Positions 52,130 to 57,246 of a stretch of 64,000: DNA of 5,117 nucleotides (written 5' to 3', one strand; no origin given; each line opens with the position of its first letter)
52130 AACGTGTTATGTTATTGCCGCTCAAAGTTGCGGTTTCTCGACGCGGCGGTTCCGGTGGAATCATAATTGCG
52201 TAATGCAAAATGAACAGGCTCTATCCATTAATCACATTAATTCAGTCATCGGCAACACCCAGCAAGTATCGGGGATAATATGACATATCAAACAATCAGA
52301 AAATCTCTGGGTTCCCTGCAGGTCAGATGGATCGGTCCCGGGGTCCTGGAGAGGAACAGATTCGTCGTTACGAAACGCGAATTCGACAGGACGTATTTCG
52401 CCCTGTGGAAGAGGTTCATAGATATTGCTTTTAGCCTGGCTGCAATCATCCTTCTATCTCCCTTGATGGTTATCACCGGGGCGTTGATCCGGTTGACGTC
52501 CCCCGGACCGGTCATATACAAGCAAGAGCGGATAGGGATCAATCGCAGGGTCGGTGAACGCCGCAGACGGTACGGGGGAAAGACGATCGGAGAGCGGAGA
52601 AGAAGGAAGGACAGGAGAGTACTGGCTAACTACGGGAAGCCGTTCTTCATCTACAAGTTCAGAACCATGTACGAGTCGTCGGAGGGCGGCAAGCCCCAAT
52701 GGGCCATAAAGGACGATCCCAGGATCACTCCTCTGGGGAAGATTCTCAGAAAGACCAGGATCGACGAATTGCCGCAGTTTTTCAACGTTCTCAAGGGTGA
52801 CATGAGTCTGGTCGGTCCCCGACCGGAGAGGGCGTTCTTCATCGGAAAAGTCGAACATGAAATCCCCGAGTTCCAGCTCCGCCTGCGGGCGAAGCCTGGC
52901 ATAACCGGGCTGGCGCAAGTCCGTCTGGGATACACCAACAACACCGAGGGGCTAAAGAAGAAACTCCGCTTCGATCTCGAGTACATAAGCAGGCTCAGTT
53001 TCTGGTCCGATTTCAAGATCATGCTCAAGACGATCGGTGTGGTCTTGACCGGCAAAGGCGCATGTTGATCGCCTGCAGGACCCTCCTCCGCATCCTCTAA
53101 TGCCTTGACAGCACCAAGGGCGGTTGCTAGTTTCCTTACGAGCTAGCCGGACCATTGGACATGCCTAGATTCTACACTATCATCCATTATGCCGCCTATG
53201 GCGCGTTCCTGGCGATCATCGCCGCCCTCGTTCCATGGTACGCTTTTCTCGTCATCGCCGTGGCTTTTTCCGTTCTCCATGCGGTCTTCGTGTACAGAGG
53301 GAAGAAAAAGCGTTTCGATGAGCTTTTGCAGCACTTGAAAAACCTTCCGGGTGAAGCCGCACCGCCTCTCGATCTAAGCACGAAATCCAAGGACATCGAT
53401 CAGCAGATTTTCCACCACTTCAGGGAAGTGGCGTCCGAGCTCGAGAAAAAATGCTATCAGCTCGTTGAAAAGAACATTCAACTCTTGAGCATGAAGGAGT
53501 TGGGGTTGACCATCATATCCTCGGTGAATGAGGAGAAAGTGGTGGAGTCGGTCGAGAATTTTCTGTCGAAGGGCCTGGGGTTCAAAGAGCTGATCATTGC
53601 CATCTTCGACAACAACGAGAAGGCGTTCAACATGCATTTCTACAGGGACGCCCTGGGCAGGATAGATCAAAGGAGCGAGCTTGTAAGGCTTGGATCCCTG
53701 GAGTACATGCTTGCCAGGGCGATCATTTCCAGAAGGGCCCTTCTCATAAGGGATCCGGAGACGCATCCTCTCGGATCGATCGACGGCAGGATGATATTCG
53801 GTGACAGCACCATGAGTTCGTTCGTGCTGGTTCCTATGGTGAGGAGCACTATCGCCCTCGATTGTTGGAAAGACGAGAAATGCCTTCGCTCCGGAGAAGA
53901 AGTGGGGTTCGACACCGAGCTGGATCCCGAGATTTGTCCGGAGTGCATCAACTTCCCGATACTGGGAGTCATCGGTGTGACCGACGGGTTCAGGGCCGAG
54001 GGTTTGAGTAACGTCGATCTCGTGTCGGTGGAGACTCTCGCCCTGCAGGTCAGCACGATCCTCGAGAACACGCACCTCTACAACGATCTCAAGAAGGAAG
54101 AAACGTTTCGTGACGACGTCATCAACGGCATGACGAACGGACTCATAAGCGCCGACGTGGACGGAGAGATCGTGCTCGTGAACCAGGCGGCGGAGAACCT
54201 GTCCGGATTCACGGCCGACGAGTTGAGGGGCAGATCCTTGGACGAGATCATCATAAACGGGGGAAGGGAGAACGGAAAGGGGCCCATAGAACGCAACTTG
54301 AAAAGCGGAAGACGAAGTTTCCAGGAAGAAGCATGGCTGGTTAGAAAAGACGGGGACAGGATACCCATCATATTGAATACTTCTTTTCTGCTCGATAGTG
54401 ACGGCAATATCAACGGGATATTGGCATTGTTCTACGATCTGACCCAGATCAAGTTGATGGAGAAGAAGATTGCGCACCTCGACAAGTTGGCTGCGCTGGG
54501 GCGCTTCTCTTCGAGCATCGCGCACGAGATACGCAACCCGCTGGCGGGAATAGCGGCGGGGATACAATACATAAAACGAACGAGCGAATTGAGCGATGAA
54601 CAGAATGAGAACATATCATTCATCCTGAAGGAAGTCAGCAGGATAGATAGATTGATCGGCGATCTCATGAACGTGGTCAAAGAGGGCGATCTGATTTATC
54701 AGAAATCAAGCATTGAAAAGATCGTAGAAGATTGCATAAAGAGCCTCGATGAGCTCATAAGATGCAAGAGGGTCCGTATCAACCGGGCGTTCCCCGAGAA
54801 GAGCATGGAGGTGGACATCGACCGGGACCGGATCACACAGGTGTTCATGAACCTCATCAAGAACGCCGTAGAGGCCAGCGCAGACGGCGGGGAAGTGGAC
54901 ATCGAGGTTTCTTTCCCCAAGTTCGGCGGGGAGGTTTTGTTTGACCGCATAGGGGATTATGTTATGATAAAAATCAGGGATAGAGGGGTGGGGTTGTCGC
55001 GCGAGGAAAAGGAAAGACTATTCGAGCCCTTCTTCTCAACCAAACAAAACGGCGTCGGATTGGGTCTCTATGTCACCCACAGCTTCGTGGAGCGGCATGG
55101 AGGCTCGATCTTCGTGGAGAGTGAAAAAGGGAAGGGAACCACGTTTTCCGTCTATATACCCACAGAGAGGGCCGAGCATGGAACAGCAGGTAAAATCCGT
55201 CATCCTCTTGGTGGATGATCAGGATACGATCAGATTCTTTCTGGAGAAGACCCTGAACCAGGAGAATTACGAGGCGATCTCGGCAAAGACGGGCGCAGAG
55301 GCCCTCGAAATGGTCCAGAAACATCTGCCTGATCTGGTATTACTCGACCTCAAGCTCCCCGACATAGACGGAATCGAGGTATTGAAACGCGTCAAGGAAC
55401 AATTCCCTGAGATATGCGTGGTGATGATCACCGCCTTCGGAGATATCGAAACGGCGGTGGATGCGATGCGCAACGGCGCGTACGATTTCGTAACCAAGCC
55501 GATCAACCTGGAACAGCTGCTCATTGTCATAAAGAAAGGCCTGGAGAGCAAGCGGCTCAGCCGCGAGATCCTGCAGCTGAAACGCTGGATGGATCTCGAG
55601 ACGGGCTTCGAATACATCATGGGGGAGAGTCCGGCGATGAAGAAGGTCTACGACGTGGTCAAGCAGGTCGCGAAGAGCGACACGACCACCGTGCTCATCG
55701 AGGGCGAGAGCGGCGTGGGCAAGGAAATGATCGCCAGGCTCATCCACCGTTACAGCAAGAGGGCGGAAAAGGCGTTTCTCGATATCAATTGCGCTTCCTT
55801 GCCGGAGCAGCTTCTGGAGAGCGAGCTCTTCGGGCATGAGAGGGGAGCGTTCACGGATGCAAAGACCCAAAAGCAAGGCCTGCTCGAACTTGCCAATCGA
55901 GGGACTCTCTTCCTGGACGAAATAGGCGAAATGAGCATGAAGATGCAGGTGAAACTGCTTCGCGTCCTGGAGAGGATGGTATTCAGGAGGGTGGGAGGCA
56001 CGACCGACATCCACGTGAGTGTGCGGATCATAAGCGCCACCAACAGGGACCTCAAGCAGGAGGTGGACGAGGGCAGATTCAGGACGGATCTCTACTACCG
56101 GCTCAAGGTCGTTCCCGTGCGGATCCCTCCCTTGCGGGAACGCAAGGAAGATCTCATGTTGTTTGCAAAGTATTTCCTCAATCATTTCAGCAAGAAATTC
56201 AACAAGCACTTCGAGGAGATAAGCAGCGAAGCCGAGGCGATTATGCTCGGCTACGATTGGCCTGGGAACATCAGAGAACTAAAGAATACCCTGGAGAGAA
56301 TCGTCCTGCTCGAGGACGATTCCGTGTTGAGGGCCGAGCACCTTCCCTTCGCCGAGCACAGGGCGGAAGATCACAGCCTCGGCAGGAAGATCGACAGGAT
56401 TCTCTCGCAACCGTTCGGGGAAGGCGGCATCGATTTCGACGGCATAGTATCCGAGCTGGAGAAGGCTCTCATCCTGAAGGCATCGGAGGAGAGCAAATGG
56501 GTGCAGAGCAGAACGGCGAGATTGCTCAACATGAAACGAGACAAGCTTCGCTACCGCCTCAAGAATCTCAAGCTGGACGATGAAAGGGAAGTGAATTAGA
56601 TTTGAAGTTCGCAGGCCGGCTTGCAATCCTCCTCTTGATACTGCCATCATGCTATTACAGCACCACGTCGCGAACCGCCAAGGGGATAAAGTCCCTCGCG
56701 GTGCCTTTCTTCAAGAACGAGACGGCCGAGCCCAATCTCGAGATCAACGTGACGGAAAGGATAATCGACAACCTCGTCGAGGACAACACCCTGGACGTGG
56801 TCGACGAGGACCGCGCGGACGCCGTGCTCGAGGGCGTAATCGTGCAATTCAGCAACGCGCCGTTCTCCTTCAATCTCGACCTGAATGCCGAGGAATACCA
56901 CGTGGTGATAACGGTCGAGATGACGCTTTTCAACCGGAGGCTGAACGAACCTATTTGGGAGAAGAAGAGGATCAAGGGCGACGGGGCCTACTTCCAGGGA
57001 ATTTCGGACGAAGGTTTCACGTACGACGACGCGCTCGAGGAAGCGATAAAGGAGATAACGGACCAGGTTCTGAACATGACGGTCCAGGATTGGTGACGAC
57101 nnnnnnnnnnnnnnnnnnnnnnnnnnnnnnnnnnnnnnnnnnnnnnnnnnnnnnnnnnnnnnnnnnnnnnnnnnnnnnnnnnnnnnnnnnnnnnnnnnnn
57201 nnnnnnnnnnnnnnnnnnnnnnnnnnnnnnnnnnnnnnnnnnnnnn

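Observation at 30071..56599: Sigma-54 regulon signature across the EPS locus with a PrsK/PrsR-like two-component system and a GAF-GGDEF cyclase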

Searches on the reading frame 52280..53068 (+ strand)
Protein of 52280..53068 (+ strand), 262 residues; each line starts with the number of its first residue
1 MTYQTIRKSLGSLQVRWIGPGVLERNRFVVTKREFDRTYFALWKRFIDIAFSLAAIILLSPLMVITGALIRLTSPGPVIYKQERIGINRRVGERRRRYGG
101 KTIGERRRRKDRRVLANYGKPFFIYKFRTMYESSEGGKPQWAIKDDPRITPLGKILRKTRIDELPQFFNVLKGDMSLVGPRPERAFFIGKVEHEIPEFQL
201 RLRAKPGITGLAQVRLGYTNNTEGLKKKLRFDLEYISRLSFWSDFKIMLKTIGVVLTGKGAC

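Call 6: search_protein_families(library=ncbifam, proteins=[window:52280-53068:+])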
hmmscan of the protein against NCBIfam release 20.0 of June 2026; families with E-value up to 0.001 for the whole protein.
window:52280-53068:+ (262 aa): 10 families
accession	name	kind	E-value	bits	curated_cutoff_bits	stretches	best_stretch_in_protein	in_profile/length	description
TIGR03025.1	EPS_sugtrans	subfamily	1.2e-86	291.8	295.55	2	117-261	301-444/445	exopolysaccharide biosynthesis polyprenyl glycosylphosphotransferase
TIGR03023.1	WcaJ_sugtrans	equivalog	1.7e-75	255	410.75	2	119-261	308-452/453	undecaprenyl-phosphate glucose phosphotransferase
TIGR03013.1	EpsB_2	subfamily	9.6e-67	226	393.35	2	111-261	293-442/443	TIGR03013 family XrtA/PEP-CTERM system glycosyltransferase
TIGR03022.1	WbaP_sugtrans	subfamily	1.3e-51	176.3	403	2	143-261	343-455/456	undecaprenyl-phosphate galactose phosphotransferase WbaP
NF052601.1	undeca_RfbP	equivalog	1.7e-45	155.2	330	2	140-258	126-238/244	undecaprenyl-phosphate galactose phosphotransferase family protein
NF007518.0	PRK10124.1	equivalog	4e-44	151.1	684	2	118-254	318-456/464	undecaprenyl-phosphate glucose phosphotransferase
NF041877.1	EPS_EpsZ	equivalog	2e-39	135.6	800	2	116-261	308-458/459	exopolysaccharide biosynthesis polyisoprenyl-phosphate hexose-1-phosphate transferase EpsZ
NF050817.1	PolSacchBiosHfsE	equivalog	7.8e-39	133.7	750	2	121-259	319-463/467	polysaccharide biosynthesis protein HfsE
NF011751.0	PRK15204.1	equivalog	1.2e-29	103.2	907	1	42-261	278-475/476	undecaprenyl-phosphate galactose phosphotransferase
NF045514.1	glycotran_HepC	equivalog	4.8e-21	75.1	140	2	117-182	160-211/220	heterocyst development glycosyltransferase HepC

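Call 60: search_protein_families(library=pfam, proteins=[window:52280-53068:+], max_evalue=0.01)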
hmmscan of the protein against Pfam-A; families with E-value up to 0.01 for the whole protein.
window:52280-53068:+ (262 aa): 1 family
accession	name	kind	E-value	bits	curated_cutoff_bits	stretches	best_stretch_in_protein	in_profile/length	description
PF02397.22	Bac_transf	-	2e-64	216.9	27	2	116-256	43-178/179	Bacterial sugar transferase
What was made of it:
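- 52280..53068 (+): Polyprenyl-phosphate sugar transferase (Bac_transf), which primes polysaccharide synthesis. PF02397 scores 216.9 bits (call 60); TIGR03025 scores 291.8 bits (call 6).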

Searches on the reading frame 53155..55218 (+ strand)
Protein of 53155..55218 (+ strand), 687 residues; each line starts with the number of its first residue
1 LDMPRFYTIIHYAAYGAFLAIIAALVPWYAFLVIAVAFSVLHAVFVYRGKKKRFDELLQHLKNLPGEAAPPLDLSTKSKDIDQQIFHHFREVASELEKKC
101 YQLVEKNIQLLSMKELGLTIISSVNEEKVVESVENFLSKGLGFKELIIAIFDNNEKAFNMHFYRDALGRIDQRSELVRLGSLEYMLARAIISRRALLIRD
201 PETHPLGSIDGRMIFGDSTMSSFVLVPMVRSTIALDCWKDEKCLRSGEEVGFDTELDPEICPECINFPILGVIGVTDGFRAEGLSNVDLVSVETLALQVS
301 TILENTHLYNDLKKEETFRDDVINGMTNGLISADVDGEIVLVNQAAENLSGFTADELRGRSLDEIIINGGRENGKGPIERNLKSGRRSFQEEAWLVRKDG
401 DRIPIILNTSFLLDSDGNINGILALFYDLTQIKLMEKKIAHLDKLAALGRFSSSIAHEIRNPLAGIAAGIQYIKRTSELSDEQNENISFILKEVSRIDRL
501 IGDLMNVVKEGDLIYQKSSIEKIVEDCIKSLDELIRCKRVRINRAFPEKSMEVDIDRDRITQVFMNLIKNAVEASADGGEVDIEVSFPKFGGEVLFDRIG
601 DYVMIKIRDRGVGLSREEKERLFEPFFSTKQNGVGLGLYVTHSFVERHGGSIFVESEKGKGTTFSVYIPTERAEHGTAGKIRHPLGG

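Call 6: search_protein_families(library=ncbifam, proteins=[window:53155-55218:+])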
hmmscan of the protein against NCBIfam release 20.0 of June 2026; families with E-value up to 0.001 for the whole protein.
window:53155-55218:+ (687 aa): 86 families (the best 25 are shown)
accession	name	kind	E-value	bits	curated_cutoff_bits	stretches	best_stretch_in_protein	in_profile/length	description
NF008468.0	PRK11360.1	equivalog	6.8e-79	265.8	646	1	307-675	258-613/616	two-component system sensor histidine kinase AtoS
NF007688.0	PRK10364.1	equivalog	1.2e-49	169.4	479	1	420-671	209-452/460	two-component system sensor histidine kinase ZraS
NF046044.1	PnpS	equivalog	4.1e-47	161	400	1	301-669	38-390/390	two-component system histidine kinase PnpS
NF033092.0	HK_WalK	equivalog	8.9e-43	146.7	725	1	315-669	256-593/594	cell wall metabolism sensor histidine kinase WalK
NF010411.0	PRK13837.1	equivalog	3.4e-42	144.4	647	1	430-676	432-681/828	two-component system VirA-like sensor kinase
NF052574.1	HisKinEspCMyxo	equivalog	6.2e-40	137.1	1200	1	334-676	305-643/785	serine histidine kinase EspC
NF052573.1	HisKinEspAMyxo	equivalog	3.7e-38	131.1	1400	1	322-676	259-617/755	serine histidine kinase EspA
NF046020.1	HisKinCckABruc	equivalog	5.6e-38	130.4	1000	1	427-675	459-712/868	cell cycle histidine kinase CckA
NF041777.1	sens_FixL_Rhizob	equivalog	4.5e-36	124.5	850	1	300-671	106-482/485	sensor protein FixL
NF047874.1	MASE3_PAS_HK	subfamily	5.7e-36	124.5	560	1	306-674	254-629/655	MASE3 domain-containing sensor histidine kinase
NF053867.1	SprKinKinDBac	equivalog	3.7e-35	121.3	775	1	418-671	256-498/500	sporulation kinase KinD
TIGR02916.1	PEP_his_kin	equivalog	2.4e-32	112.3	300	1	437-669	464-679/679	XrtA/PEP-CTERM system histidine kinase PrsK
NF006800.0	PRK09303.1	equivalog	1.6e-31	109.7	342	1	436-672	139-379/383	histidine kinase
TIGR02966.1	phoR_proteo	equivalog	6.8e-31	107.5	334.2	1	321-667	10-332/333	phosphate regulon sensor histidine kinase PhoR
NF041735.1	hist_kin_RppB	equivalog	1.1e-30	106.8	400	1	450-669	218-438/438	two-component system sensor histidine kinase RppB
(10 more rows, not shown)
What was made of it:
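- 53161..55218 (+): PAS-containing sensor histidine kinase. It resembles AtoS; against PrsK it scores 112 bits with a cut-off of 300 (call 6).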

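Call 60: search_protein_families(library=pfam, proteins=[window:53155-55218:+], max_evalue=0.01)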
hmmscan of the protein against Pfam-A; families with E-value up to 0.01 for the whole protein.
window:53155-55218:+ (687 aa): 9 families
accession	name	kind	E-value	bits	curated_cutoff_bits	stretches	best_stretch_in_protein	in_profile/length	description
PF02518.31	HATPase_c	-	1.4e-26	93.6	26.4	1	556-671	2-110/111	Histidine kinase-, DNA gyrase B-, and HSP90-like ATPase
PF13426.13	PAS_9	-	4e-16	59.6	27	1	329-431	3-103/103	PAS domain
PF00989.32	PAS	-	1.6e-14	54.3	22.6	1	319-428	3-112/113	PAS fold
PF00512.31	HisKA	-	4e-13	49.7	26.9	1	448-509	2-62/66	His Kinase A (phospho-acceptor) domain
PF08448.16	PAS_4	-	1.5e-10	41.7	23.1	1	329-431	7-107/110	PAS fold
PF13188.13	PAS_8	-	0.00062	20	21.8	1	322-365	6-50/65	PAS domain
PF08447.18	PAS_3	-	0.00078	20.1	25.6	1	340-421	2-84/89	PAS fold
PF07332.16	Phage_holin_3_6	-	0.0045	17.5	28.4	0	11-52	48-93/116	Putative Actinobacterial Holin-X, holin superfamily III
PF24820.1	Diguanyl_cycl_sensor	-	0.0095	16.3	28.1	0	322-416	1-100/109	Diguanylate cyclase-like sensor domain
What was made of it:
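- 53161..55218 (+): PAS, HisKA and HATPase_c domains are present (call 60).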

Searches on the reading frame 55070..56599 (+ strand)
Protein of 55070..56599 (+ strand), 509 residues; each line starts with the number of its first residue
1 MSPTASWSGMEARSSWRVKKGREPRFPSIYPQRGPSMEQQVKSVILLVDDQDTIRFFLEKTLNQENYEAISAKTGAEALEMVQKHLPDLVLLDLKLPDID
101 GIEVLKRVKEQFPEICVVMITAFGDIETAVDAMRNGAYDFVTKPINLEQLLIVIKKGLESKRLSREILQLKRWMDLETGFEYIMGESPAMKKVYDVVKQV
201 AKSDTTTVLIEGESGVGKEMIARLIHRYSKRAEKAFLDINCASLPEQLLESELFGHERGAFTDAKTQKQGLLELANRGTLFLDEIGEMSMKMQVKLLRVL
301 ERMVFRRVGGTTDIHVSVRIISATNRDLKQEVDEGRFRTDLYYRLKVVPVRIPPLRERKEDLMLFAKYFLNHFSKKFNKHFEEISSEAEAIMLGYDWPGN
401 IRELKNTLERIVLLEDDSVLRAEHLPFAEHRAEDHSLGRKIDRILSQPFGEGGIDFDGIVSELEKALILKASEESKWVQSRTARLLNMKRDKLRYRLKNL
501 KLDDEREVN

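Call 7: search_protein_families(library=ncbifam, proteins=[window:55070-56599:+])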
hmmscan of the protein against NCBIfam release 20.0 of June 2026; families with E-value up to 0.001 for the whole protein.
window:55070-56599:+ (509 aa): 120 families (the best 25 are shown)
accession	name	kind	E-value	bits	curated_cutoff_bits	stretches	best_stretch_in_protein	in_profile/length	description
NF008469.0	PRK11361.1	equivalog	8.5e-136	453.3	714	1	43-503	5-457/461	acetoacetate metabolism transcriptional regulator AtoC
TIGR01818.1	ntrC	equivalog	5.6e-127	424.3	558.6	1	45-500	1-463/463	nitrogen regulation protein NR(I)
NF051870.1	NAssimRespRegNtrX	equivalog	2.4e-119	399.2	600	1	45-500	4-450/452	nitrogen assimilation response regulator NtrX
TIGR02915.1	PEP_resp_reg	equivalog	1.1e-117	393.6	502.6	1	45-436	1-393/445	PEP-CTERM-box response regulator transcription factor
NF041946.1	LuxO_transreg_Vib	equivalog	2.4e-117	392.6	800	1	51-430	5-381/463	quorum-sensing sigma-54 dependent transcriptional regulator LuxO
TIGR01817.1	nifA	equivalog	3.5e-107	359.4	528.85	1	177-503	192-530/534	nif-specific transcriptional activator NifA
NF008176.1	PRK10923.1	equivalog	9.6e-107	357.4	620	1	42-502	3-468/469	nitrogen regulation protein NR(I)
NF041552.1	TF_PrdR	equivalog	1.6e-104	350.3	795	1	163-499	249-575/577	sigma-54 dependent transcriptional regulator PrdR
NF007689.0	PRK10365.1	equivalog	2.1e-103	346.5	760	1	44-492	7-434/441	sigma-54-dependent response regulator transcription factor ZraR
NF011695.0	PRK15115.1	equivalog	9.8e-103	344.3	763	1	41-420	5-373/445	two-component system response regulator GlrR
NF049963.1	RespRegFlgRCampy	domain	8.6e-101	337.9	750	1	45-432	3-383/429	fla regulon two-component system response regulator FlgR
NF038308.1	RNA_repair_RtcR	equivalog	1.2e-100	337.8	650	1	110-499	107-515/530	RNA repair transcriptional activator RtcR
NF003451.0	PRK05022.1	equivalog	8.6e-96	321.7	476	1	179-502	188-510/512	nitric oxide reductase transcriptional regulator NorR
NF050807.1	TransRegFlbDCaul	equivalog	1.1e-92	311.2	750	1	73-500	31-438/454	sigma-54-dependent transcriptional regulator FlbD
NF041906.1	V4R_TF_MobR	exception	4.8e-88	296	999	1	166-499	213-543/544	phenol degradation transcriptional regulator MobR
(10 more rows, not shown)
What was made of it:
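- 55178..56599 (+): NtrC1-type response regulator and sigma-54 activator (REC, AAA+, HTH_8) with a GAFTDA loop. Against PrsR it scores 394 bits with a cut-off of 503 (call 7).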

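Call 8: search_protein_families(library=pfam, proteins=[window:55070-56599:+])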
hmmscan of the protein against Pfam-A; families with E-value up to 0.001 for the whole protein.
window:55070-56599:+ (509 aa): 10 families
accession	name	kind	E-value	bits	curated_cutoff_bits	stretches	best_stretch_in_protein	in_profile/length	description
PF00158.32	Sigma54_activat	-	8.2e-72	240.8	20.2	1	183-350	1-167/168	Sigma-54 interaction domain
PF00072.30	Response_reg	-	1.6e-30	106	30.2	1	45-154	1-110/111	Response regulator receiver domain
PF25601.1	AAA_lid_14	-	8.5e-25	86.8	27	1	356-433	1-78/87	AAA+ ATPase lid domain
PF14532.12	Sigma54_activ_2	-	9.8e-21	74.9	25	1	184-355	1-138/138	Sigma-54 interaction domain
PF02954.25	HTH_8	-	6.8e-08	32.6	22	1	461-498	3-40/42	Bacterial regulatory protein, Fis family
PF07728.20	AAA_5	-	1.5e-06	28.7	22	1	208-327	2-124/139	AAA domain (dynein-related subfamily)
PF07724.20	AAA_2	-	2.6e-05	24.8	27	1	206-334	4-133/166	AAA domain (Cdc48 subfamily)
PF00004.35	AAA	-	2.9e-05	25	21.2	1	208-333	1-115/131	ATPase family associated with various cellular activities (AAA)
PF01078.27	Mg_chelatase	-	3.6e-05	23.7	20.3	0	266-325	96-157/207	Magnesium chelatase, subunit ChlI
PF13191.12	AAA_16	-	0.00015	22.7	32.6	1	190-304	9-124/167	AAA ATPase domain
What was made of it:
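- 55178..56599 (+): Pfam domains (call 8).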

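Call 86: search_solved_structures(query=window:55178-56596:+, max_evalue=1e-30, show_alignments=0)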
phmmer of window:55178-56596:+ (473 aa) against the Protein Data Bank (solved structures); distinct sequences matched with E-value up to 1e-30: 35.
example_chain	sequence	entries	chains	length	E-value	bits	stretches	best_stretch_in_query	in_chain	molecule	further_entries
1ny5_A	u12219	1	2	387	1.1e-110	373.8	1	9-382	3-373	transcriptional regulator (NtrC family)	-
4l4u_A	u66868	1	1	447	3e-110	372.4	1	9-382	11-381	Transcriptional regulator (NtrC family)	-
3dzd_A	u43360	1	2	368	1.2e-102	347.4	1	9-384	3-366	Transcriptional regulator (NtrC family)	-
5ep0_A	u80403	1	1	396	5.7e-96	325.4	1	8-396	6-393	Putative repressor protein luxO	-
9qq6_C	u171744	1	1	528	8.1e-81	275.4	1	118-466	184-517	Nif-specific regulatory protein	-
5m7n_A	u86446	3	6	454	1.2e-80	274.8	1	8-464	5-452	Nitrogen assimilation regulatory protein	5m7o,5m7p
4ly6_A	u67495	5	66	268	1.1e-78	268.4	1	131-382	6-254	Transcriptional regulator (NtrC family)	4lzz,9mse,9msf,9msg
1ny6_A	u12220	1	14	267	1.3e-78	268.2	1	133-382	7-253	transcriptional regulator (NtrC family)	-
3m0e_A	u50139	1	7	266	8e-78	265.6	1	134-382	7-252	Transcriptional regulator (NtrC family)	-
1ojl_A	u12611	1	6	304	1.9e-72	247.8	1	146-392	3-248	TRANSCRIPTIONAL REGULATORY PROTEIN ZRAR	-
5exx_A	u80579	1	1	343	1.3e-70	241.8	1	144-457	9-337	Transcriptional regulator FleQ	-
8p53_C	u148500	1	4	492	2e-70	241.2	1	144-461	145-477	Transcriptional regulator FleQ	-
6jdi_A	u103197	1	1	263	2.9e-70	240.7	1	144-397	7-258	Nitrogen assimilation regulatory protein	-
6j7e_A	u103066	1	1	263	1.4e-69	238.4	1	144-397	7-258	Nitrogen assimilation regulatory protein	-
7ejw_C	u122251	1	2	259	2.3e-69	237.7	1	144-391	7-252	Transcriptional regulator FleQ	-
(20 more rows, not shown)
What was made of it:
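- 55178..56599 (+): The closest solved structure is Aquifex NtrC1, 1NY5, E = 1e-110 (call 86).
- On Bacterial enhancer-binding protein (NtrC class): 1NY5 matches with E = 1e-110 (call 86).
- The activator has REC, a sigma-54 AAA+ domain and HTH_8, and resembles NtrC1 (calls 8, 86).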

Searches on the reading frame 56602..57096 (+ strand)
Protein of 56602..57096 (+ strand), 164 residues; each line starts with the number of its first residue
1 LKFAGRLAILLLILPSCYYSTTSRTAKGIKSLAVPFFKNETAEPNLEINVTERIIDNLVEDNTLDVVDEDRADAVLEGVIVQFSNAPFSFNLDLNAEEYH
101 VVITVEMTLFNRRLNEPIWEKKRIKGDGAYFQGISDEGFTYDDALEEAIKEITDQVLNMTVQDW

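Call 7: search_protein_families(library=ncbifam, proteins=[window:56602-57096:+])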
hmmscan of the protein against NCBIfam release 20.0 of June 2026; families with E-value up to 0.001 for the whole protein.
window:56602-57096:+ (164 aa): 0 families

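Call 60: search_protein_families(library=pfam, proteins=[window:56602-57096:+], max_evalue=0.01)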
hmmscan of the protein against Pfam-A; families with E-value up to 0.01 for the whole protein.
window:56602-57096:+ (164 aa): 1 family
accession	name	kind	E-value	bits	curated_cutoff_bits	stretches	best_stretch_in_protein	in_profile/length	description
PF04390.17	LptE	-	1.1e-14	55.5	23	1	29-158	1-116/118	Lipopolysaccharide-assembly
